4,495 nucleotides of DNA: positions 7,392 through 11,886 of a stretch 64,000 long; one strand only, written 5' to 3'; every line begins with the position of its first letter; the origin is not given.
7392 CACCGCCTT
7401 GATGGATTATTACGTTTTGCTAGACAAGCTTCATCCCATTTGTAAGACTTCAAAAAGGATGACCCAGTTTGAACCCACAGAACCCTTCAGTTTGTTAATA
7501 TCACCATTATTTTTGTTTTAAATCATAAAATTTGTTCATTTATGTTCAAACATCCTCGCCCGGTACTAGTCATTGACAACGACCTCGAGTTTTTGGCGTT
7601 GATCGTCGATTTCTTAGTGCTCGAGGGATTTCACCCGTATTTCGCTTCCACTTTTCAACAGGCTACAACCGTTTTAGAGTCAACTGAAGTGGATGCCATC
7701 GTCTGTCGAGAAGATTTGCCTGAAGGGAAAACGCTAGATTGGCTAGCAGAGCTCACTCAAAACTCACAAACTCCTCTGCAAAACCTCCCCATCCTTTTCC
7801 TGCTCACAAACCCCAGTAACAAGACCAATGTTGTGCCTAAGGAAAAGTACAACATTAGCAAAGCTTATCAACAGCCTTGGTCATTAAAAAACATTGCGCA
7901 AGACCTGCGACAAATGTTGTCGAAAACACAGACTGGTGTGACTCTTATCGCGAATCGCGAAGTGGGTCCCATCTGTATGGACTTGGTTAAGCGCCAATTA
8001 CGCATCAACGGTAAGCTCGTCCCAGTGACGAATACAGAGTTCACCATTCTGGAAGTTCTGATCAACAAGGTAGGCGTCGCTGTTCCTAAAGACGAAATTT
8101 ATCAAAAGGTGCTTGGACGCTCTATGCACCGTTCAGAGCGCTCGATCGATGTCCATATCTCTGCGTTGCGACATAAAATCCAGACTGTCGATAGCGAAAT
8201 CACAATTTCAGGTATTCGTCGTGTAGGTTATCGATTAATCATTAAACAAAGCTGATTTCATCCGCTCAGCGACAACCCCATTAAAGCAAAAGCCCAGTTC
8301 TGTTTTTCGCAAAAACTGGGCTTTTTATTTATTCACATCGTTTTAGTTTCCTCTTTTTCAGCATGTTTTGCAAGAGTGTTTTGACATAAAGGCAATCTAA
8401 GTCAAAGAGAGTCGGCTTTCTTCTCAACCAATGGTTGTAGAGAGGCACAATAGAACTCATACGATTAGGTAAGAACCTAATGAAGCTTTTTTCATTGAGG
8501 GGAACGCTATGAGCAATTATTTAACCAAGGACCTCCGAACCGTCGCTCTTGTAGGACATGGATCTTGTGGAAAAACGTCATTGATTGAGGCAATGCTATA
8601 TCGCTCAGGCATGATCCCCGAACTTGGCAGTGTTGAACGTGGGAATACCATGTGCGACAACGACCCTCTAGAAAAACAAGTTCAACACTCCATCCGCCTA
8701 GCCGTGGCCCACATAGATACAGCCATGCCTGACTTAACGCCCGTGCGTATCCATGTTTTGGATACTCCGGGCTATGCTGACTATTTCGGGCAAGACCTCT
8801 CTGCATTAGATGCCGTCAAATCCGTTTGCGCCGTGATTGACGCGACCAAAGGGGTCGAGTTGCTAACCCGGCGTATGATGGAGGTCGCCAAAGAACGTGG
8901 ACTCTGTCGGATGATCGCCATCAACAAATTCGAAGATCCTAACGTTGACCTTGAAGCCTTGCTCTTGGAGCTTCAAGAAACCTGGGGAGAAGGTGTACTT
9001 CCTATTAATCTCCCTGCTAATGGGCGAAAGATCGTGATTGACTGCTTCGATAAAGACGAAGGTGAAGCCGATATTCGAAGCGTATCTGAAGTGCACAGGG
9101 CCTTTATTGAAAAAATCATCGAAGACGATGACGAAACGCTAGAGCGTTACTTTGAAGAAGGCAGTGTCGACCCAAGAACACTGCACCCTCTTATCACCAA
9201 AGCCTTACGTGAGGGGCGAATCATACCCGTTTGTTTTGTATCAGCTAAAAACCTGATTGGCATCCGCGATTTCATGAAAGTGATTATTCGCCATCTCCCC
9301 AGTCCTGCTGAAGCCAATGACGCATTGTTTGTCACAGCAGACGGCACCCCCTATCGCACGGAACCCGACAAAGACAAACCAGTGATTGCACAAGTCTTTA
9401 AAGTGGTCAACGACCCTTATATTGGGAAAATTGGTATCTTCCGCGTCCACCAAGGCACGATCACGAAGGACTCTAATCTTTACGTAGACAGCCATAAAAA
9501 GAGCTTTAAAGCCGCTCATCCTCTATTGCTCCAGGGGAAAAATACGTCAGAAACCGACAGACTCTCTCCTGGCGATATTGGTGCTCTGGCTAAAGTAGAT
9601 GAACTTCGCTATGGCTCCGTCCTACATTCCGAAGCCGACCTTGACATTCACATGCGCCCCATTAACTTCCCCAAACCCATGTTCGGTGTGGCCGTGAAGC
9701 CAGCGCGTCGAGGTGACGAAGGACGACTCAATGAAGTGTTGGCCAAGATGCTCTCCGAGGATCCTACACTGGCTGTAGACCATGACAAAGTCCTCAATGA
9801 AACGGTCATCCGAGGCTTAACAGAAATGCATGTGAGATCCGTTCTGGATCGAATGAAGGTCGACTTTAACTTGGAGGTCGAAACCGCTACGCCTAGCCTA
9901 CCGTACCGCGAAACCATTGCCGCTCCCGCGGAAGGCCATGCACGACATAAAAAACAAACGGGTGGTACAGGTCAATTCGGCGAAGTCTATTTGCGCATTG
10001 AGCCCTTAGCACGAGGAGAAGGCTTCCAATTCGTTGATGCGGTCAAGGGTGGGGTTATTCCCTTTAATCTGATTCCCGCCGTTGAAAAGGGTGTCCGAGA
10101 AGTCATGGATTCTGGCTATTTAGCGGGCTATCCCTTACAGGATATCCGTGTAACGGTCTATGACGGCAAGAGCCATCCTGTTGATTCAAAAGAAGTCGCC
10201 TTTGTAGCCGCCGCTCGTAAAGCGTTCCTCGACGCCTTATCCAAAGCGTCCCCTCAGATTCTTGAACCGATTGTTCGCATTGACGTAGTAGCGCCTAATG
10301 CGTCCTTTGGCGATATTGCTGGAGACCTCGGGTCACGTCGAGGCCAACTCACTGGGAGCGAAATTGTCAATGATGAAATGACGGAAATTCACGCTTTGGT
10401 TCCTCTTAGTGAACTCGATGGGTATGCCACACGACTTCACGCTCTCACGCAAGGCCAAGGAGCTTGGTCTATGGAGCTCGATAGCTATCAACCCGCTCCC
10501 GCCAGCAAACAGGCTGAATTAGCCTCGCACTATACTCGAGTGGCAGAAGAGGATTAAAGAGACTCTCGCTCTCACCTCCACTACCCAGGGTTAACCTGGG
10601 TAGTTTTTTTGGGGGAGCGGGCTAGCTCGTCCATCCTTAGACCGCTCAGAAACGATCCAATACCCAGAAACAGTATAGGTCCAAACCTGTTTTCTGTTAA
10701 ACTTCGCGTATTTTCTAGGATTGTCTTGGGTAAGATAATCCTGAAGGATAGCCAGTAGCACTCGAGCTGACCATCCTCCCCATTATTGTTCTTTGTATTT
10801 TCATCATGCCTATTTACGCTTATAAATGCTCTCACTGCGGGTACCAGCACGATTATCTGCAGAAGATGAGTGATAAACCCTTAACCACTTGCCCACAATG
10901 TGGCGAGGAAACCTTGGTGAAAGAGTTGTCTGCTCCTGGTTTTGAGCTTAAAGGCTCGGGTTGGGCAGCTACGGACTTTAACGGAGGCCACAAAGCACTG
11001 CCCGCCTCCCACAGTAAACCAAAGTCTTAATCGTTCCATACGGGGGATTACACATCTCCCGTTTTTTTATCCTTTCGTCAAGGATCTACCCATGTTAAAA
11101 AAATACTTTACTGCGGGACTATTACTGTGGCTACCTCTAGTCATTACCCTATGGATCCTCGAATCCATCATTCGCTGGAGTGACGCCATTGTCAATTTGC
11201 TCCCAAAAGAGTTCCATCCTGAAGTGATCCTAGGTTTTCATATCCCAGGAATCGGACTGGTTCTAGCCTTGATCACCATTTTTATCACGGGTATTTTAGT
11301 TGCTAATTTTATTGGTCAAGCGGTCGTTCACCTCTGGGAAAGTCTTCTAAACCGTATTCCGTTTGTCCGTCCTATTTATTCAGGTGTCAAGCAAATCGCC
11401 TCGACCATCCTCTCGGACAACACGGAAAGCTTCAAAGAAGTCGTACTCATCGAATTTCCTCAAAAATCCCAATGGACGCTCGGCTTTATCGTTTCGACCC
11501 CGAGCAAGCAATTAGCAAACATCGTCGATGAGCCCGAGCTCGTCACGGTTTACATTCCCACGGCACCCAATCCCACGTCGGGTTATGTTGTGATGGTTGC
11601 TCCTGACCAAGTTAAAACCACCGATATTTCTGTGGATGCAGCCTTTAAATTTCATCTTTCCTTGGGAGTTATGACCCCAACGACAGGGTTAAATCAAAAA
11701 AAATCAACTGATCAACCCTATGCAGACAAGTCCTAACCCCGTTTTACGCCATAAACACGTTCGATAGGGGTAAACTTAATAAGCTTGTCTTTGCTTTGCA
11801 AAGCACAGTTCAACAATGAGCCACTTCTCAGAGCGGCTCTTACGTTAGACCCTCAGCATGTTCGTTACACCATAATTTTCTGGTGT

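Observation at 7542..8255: Orphan OmpR-family regulator with Arg in place of the phospho-acceptor Asp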

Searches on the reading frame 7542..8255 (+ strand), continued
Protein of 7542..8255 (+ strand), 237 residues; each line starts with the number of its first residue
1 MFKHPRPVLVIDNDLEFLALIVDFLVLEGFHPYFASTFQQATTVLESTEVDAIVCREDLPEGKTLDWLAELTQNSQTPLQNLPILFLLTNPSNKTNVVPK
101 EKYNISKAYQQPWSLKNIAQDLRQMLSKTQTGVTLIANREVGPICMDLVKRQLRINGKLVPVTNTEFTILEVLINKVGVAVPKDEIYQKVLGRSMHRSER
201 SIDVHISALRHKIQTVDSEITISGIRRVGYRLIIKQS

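Call 41: find_encoding_contigs(protein=P0040, flank=10000, max_places=1)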
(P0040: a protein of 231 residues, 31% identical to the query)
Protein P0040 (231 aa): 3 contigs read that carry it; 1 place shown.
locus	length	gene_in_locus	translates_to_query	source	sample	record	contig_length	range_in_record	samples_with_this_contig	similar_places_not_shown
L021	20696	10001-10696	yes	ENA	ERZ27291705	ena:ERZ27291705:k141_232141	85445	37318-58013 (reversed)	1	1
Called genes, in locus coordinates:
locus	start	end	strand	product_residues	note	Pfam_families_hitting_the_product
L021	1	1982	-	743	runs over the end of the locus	PF01734:Patatin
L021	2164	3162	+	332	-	PF00106:adh_short, PF01073:3Beta_HSD, PF01370:Epimerase, PF02719:Polysacc_synt_2, PF04321:RmlD_sub_bind, PF05368:NmrA, PF13460:NAD_binding_10, PF16363:GDP_Man_Dehyd, +2 more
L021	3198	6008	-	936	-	PF00005:ABC_tran (faint), PF02463:SMC_N (faint), PF03193:RsgA_GTPase (faint), PF13191:AAA_16 (faint), PF13555:AAA_29 (faint), PF20703:nSTAND1 (faint), PF17760:UvrA_inter, PF17755:UvrA_DNA-bind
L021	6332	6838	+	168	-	PF00436:SSB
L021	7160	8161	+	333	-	PF01979:Amidohydro_1, PF07969:Amidohydro_3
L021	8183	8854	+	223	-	PF00156:Pribosyltran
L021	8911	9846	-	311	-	PF09084:NMT1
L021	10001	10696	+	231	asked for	PF00486:Trans_reg_C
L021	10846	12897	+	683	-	PF00009:GTP_EFTU, PF01926:MMR_HSR1 (weak), PF22042:EF-G_D2 (weak), PF14492:EFG_III, PF03764:EFG_IV, PF00679:EFG_C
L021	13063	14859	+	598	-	PF01336:tRNA_anti-codon, PF00152:tRNA-synt_2, PF02938:GAD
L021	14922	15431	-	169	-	-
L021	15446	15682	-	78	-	-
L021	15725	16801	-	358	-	PF01008:IF-2B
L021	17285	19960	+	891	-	PF02629:CoA_binding (faint), PF13380:CoA_binding_2, PF13607:Succ_CoA_lig, PF13549:ATP-grasp_5, PF13302:Acetyltransf_3 (weak), PF00583:Acetyltransf_1, PF13508:Acetyltransf_7 (weak)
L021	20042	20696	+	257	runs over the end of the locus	PF00378:ECH_1, PF16113:ECH_2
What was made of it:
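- In L021 the regulator is retained although the pump operon is no longer adjacent (call 41).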

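Call 42: find_encoding_contigs(protein=P0035, flank=10000, max_places=1)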
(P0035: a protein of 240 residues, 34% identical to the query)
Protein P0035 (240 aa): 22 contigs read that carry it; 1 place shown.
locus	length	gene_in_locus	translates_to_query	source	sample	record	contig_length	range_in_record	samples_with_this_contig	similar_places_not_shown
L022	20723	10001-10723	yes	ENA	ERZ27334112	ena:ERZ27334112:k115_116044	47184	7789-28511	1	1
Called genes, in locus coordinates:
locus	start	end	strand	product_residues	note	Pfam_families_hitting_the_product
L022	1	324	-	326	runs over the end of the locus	PF01370:Epimerase, PF04321:RmlD_sub_bind, PF16363:GDP_Man_Dehyd (weak)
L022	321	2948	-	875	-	PF00005:ABC_tran (faint), PF02463:SMC_N (faint), PF03193:RsgA_GTPase (faint), PF13191:AAA_16 (faint), PF13476:AAA_23 (faint), PF13481:AAA_25 (faint), PF13555:AAA_29 (faint), PF17760:UvrA_inter, +2 more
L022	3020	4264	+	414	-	PF00083:Sugar_tr, PF07690:MFS_1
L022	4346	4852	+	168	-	PF00436:SSB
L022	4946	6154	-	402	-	PF12704:MacB_PCD, PF02687:FtsX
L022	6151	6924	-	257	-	PF00005:ABC_tran, PF13304:AAA_21 (faint)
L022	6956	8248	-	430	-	PF25917:BSH_RND, PF25973:BSH_CzcB (weak), PF25876:HH_MFP_RND, PF25954:Beta-barrel_RND_2, PF25990:Beta-barrel_YknX (weak), PF26002:Beta-barrel_AprE (weak)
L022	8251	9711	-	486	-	PF02321:OEP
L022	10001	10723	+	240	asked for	PF00072:Response_reg, PF00486:Trans_reg_C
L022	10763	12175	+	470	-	PF00672:HAMP (weak), PF00512:HisKA, PF02518:HATPase_c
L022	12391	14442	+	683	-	PF00009:GTP_EFTU, PF01926:MMR_HSR1 (faint), PF22042:EF-G_D2, PF14492:EFG_III, PF03764:EFG_IV, PF00679:EFG_C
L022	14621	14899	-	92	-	-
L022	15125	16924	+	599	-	PF01336:tRNA_anti-codon, PF00152:tRNA-synt_2, PF02938:GAD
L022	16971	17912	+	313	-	PF00892:EamA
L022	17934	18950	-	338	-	PF08273:Zn_Ribbon_Prim, PF23639:DUF7146, PF13362:Toprim_3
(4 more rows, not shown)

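Call 46: search_protein_families(library=ncbifam, proteins=[P0002, L001:10801-12180:+], max_evalue=1e-10)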
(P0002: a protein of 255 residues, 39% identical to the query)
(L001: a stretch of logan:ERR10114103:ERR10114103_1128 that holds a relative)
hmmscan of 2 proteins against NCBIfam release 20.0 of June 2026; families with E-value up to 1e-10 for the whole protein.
P0002 (255 aa): 61 families (the best 25 are shown)
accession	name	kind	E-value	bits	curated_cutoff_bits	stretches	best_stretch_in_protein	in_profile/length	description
NF008199.0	PRK10955.1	equivalog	1.6e-61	208.2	341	1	26-246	4-229/232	envelope stress response regulator transcription factor CpxR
NF045944.1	ResRegRpaBCyano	equivalog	7.7e-59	198.8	330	1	27-244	1-226/229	response regulator transcription factor RpaB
NF008296.0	PRK11083.1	equivalog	8.5e-57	192.2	273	1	25-245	5-225/228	two-component system response regulator CreB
NF007005.1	PRK09468.1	equivalog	5.8e-56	189.6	331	1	25-246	5-232/237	osmolarity response regulator transcription factor OmpR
NF040689.1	MtrAB_MtrA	equivalog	4.3e-53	179.9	300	1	26-244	1-217/219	MtrAB system response regulator MtrA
NF007982.1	PRK10710.1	equivalog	6.9e-53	179.6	380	1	24-244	8-226/235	envelope stress response regulator BaeR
TIGR02154.1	PhoB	equivalog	1.2e-52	178.5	296.2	1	25-245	4-225/226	phosphate regulon transcriptional regulator PhoB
NF033117.2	vanR_ACDEGLN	exception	7.8e-48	163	350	1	26-245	1-225/226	VanR-ABDEGLN family response regulator transcription factor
NF053854.1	RespRegPhoBBctds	equivalog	2e-47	161.5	270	1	26-244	1-223/225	two-component system response regulator PhoB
NF040534.1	resp_reg_YycF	equivalog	2.3e-46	157.9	340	1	26-245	3-227/231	response regulator YycF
NF041733.1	resp_reg_CseB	equivalog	9.7e-46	156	350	1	26-245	3-226/228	two-component system response regulator CseB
TIGR01387.1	cztR_silR_copR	subfamily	8.4e-44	149.8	279.2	1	26-245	1-218/218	heavy metal response regulator transcription factor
NF033120.0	vanR_FM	exception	6.2e-43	147.1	460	1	26-244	6-228/231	vancomycin resistance response regulator transcription factor, VanR-F/VanR-M family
NF007546.0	PRK10161.1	equivalog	2.4e-42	145.1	471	1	24-246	3-226/229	phosphate response regulator transcription factor PhoB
NF007928.2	PRK10643.1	equivalog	1.4e-41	142.5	330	1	26-245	3-216/216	two-component system response regulator PmrA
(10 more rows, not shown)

L001:10801-12180:+ (460 aa): 61 families (the best 25 are shown)
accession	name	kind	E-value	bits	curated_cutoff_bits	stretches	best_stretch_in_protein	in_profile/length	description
NF045900.1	HisKinCpxALeg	equivalog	9.4e-65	219.1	800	1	8-452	2-450/451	two-component system sensor histidine kinase CpxA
NF007007.0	PRK09470.1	equivalog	7.8e-54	183.3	486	1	171-452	178-458/463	envelope stress sensor histidine kinase CpxA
NF007898.0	PRK10604.1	equivalog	2.2e-46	158.9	478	1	166-452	146-422/433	two-component system sensor histidine kinase RstB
NF007004.0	PRK09467.1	equivalog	5.6e-44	150.7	415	1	163-454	158-437/440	two-component system sensor histidine kinase EnvZ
NF008312.0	PRK11100.1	equivalog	3.6e-40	138.2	356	1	169-453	190-474/477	two-component system sensor histidine kinase CreC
NF012163.2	BaeS_SmeS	equivalog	1e-38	133.5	500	1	168-452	171-457/457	sensor histidine kinase efflux regulator BaeS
NF033092.0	HK_WalK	equivalog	1.8e-38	132.5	725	1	237-452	368-593/594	cell wall metabolism sensor histidine kinase WalK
NF007837.0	PRK10549.1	equivalog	4.5e-37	127.8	603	1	168-453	171-458/466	envelope stress sensor histidine kinase BaeS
NF040691.1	MtrAB_MtrB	equivalog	2e-36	126.1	450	1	170-453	197-492/507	MtrAB system histidine kinase MtrB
TIGR01386.1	cztS_silS_copS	subfamily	3.2e-35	122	292.55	1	164-442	167-447/457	heavy metal sensor histidine kinase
TIGR02966.1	phoR_proteo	equivalog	1.7e-33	116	334.2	1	233-436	107-317/333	phosphate regulon sensor histidine kinase PhoR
NF008025.0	PRK10755.1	equivalog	5.2e-32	110.9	314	1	171-453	77-356/362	two-component system sensor histidine kinase PmrB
NF007664.1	PRK10337.1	equivalog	8e-31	107.2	475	1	170-449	163-440/442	quorum sensing histidine kinase QseC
NF046044.1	PnpS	equivalog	7.3e-30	104.2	400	1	245-452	175-390/390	two-component system histidine kinase PnpS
NF033094.0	HK_VanS_O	exception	1.4e-29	103.5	720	1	165-456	51-343/345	vancomycin resistance histidine kinase VanS-O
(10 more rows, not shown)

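Call 56: list_cluster_members(proteins=[P0001, P0030, P0033, P0036, P0031])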
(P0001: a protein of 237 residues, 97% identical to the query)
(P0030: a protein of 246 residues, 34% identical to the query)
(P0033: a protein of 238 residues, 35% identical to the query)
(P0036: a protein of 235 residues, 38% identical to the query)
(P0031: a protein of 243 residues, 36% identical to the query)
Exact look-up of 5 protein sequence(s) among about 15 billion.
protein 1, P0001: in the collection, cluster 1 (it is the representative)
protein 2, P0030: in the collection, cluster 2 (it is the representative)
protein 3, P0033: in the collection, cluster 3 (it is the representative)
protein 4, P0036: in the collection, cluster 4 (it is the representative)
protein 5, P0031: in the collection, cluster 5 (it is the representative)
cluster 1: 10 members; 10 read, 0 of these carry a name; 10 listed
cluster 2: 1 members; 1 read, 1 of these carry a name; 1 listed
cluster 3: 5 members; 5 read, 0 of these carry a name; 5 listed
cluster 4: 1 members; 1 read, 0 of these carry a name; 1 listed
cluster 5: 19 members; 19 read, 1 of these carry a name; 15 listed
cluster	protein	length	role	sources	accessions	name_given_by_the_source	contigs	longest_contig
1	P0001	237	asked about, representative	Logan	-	-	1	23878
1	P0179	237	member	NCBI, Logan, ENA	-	-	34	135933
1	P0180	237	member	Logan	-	-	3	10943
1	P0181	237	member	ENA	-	-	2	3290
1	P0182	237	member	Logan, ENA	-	-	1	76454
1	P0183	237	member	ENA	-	-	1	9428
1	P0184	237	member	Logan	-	-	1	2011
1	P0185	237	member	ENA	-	-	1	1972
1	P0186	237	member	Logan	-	-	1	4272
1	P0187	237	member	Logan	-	-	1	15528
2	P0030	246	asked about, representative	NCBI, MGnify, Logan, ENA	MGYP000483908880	CR=1 FL=1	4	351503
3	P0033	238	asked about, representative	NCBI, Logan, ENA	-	-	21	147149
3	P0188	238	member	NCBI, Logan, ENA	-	-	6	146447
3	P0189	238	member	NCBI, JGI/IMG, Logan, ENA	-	-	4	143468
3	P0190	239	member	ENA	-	-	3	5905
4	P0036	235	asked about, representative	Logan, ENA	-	-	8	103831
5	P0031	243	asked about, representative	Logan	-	-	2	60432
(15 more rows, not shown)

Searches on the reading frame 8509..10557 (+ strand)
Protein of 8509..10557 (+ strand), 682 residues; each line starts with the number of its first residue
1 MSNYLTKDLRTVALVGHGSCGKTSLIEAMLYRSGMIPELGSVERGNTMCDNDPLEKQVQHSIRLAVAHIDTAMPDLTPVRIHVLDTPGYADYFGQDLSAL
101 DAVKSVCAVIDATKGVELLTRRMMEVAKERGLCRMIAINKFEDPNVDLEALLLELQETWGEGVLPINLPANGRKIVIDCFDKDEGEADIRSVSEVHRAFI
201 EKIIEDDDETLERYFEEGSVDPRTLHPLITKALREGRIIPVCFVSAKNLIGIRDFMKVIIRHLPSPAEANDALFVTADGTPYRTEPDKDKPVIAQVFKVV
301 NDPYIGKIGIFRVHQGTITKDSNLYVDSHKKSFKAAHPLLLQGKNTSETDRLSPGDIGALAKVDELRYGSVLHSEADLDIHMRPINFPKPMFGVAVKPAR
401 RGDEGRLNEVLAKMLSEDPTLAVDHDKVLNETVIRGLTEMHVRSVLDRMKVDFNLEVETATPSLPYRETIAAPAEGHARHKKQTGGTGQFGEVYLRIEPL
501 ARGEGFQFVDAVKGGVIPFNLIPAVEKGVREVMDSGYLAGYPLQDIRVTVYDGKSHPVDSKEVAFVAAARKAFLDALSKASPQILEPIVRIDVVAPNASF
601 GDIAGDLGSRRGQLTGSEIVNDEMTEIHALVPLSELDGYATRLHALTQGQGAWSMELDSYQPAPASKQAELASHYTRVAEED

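Call 5: search_protein_families(library=pfam, proteins=[window:8509-10557:+], max_evalue=0.01)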
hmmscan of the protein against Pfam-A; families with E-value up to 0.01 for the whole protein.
window:8509-10557:+ (682 aa): 7 families
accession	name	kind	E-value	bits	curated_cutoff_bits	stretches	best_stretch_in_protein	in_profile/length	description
PF03764.24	EFG_IV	-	1.1e-39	135.3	24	1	462-581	1-121/121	Elongation factor G, domain IV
PF00009.33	GTP_EFTU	-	2.2e-29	102.8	26.5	1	7-265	1-188/188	Elongation factor Tu GTP binding domain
PF00679.30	EFG_C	-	8.4e-23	80.7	27.9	1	584-670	2-88/89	Elongation factor G C-terminus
PF14492.12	EFG_III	-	2e-19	69.8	27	1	387-460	1-74/75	Elongation Factor G, domain III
PF22042.2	EF-G_D2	-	4.5e-09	36.7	27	1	293-373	3-82/84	Elongation factor G domain 2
PF01926.29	MMR_HSR1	-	3.5e-05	24.3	21.9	1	11-140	1-113/113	50S ribosome-binding GTPase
PF03144.31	GTP_EFTU_D2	-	0.0053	17.6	30.3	0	306-372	1-72/73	Elongation factor Tu domain 2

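Call 7: search_protein_families(library=ncbifam, proteins=[window:8509-10557:+], max_evalue=0.01)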
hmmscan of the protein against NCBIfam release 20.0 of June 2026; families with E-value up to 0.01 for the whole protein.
window:8509-10557:+ (682 aa): 28 families (the best 25 are shown)
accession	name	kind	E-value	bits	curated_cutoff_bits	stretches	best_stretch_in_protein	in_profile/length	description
NF009891.0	PRK13351.1-1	equivalog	2e-244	813.3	597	1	1-676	1-678/681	elongation factor G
NF009381.0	PRK12740.1-5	subfamily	9.7e-238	791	583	1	1-677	1-687/692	elongation factor G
NF009377.1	PRK12740.1-1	equivalog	3.6e-148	495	890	1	7-670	11-697/700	elongation factor G-like protein EF-G2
NF058620.1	EFG2_Bacteroid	exception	2.2e-137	459.4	1000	2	1-503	1-511/717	elongation factor G2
NF009379.0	PRK12740.1-3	equivalog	4.8e-133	445.1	513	1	7-670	6-665/674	elongation factor G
TIGR00484.1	EF-G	equivalog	6.5e-130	434.4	659.4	1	7-671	8-685/691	elongation factor G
NF012153.1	tet_protect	equivalog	9.7e-76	255.3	775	1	14-659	5-613/614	tetracycline resistance ribosomal protection protein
NF000120.3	47473_otr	exception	4.6e-52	177.4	900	1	13-654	6-607/608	tetracycline resistance ribosomal protection protein Otr(A)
NF033148.1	tet_protect_M_W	exception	3.9e-51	174.1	1100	1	12-665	6-615/639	TetM/TetW/TetO/TetS family tetracycline resistance ribosomal protection protein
TIGR00490.1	aEF-2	equivalog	6.1e-51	173.4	738.45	3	256-501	247-495/720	elongation factor EF-2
NF012155.1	tet_protect_M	exception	1.1e-36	126.2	1420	1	12-661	6-611/639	tetracycline resistance ribosomal protection protein Tet(M)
NF012154.0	tet_protect_Q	exception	1.7e-33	115.8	1425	1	13-661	7-612/638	tetracycline resistance ribosomal protection protein Tet(Q)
TIGR01394.1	TypA_BipA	equivalog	1.3e-31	109.6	757.3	3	9-150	1-135/594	translational GTPase TypA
NF001964.0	PRK00741.1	equivalog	1.9e-31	109.1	473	1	9-459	12-462/529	peptide chain release factor 3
NF009892.0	PRK13351.1-3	equivalog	2.5e-30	105.5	640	2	8-454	2-412/623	elongation factor G-like protein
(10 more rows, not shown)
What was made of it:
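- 8509..10557 (+): EF-G paralogue, a conserved downstream neighbour and an alternative candidate target. NCBIfam NF009891 at 813 bits, above its cut-off, while TIGR00484 is below its cut-off (call 7).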

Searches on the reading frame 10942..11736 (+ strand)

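Call 5: search_protein_families(library=pfam, proteins=[window:10942-11736:+], max_evalue=0.01)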
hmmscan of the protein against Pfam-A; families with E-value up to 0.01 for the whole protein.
window:10942-11736:+ (264 aa): 1 family
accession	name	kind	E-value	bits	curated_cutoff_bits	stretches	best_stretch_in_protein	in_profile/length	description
PF04367.18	DUF502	-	5.3e-35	120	23.8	1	107-213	1-107/107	Protein of unknown function (DUF502)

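Call 7: search_protein_families(library=ncbifam, proteins=[window:10942-11736:+], max_evalue=0.01)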
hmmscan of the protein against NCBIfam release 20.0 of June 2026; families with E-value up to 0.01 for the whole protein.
window:10942-11736:+ (264 aa): 0 families
